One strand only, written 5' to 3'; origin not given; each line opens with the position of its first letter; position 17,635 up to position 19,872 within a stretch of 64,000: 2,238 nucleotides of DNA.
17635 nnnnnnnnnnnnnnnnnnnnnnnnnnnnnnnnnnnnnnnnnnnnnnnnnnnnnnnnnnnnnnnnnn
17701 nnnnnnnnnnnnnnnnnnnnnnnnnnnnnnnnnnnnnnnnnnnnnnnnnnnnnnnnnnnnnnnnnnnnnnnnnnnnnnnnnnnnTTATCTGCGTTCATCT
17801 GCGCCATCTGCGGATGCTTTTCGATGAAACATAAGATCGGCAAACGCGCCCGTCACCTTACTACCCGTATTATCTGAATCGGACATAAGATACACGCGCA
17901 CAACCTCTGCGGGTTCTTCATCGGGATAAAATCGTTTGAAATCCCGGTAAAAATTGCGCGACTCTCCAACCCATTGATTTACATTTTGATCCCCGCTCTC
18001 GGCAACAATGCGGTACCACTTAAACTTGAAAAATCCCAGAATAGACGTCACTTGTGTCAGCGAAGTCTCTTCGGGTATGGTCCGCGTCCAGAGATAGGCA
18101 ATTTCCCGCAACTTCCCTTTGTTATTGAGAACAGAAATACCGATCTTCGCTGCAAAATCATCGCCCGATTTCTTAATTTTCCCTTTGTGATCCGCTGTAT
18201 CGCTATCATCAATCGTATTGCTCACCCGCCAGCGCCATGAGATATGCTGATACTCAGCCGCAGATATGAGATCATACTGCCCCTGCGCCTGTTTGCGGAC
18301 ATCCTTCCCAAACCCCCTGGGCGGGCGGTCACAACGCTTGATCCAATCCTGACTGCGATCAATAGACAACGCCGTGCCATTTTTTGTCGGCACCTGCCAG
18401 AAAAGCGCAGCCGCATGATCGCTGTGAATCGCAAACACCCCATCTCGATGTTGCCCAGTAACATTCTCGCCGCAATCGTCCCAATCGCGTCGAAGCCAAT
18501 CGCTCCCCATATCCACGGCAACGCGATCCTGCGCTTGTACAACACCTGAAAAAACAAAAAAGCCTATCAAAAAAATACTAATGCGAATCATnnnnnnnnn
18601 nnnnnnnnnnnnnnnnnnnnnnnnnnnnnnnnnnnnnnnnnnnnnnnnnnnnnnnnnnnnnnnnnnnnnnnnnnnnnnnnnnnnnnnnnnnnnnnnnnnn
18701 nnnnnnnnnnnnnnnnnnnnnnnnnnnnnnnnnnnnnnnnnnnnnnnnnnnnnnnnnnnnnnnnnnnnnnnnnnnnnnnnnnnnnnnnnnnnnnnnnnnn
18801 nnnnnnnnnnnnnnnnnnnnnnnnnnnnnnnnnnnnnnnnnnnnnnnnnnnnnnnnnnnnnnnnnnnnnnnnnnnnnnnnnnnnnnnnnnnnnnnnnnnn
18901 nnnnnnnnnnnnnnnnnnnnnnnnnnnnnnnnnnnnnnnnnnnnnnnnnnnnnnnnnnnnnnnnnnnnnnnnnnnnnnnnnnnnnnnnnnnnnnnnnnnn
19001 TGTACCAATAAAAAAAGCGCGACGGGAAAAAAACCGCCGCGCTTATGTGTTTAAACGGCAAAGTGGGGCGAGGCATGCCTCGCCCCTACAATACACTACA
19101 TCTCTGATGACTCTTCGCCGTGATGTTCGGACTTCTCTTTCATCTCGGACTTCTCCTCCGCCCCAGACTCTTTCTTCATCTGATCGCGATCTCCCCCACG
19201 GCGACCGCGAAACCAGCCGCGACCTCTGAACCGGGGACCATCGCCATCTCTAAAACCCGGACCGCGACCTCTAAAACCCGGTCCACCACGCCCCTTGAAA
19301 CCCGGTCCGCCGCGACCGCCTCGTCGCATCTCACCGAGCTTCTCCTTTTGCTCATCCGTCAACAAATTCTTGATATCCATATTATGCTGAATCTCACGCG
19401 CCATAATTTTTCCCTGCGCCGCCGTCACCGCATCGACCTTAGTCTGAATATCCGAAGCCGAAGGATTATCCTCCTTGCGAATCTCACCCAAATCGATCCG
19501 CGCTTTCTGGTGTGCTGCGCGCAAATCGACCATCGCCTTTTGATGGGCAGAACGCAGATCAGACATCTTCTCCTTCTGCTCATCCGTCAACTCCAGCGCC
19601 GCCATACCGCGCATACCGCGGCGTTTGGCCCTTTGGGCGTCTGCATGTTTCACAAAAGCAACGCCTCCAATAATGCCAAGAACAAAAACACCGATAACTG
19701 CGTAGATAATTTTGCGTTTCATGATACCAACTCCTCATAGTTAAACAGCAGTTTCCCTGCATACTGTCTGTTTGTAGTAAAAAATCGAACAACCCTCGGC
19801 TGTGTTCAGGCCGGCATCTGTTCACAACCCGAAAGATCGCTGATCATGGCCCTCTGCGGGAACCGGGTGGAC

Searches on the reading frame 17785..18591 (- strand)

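Call 35: search_protein_families(library=pfam, proteins=[window:17785-18591:-], max_evalue=0.00001)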
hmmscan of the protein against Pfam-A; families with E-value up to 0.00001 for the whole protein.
window:17785-18591:- (268 aa): 1 family
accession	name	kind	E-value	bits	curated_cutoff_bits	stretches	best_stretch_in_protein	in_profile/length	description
PF11249.13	DUF3047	-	3.5e-22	79.3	27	1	110-253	46-197/198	Protein of unknown function (DUF3047)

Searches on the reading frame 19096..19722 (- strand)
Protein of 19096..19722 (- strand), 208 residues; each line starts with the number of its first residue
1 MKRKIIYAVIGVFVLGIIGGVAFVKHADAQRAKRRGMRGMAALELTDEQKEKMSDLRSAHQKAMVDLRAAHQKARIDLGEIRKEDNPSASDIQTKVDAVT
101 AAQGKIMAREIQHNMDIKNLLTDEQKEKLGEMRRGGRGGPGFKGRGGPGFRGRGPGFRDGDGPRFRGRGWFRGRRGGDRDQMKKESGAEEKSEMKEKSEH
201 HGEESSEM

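Call 35: search_protein_families(library=pfam, proteins=[window:19096-19722:-], max_evalue=0.00001)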
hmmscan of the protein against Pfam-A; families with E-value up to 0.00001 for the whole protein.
window:19096-19722:- (208 aa): 2 families
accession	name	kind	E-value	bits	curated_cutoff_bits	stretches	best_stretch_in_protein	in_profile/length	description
PF13801.11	Metal_resist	-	1.9e-10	41.4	29.2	1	9-126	4-123/125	Heavy-metal resistance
PF07813.17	LTXXQ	-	4.3e-06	27.8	24.3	1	35-130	5-97/100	LTXXQ motif family protein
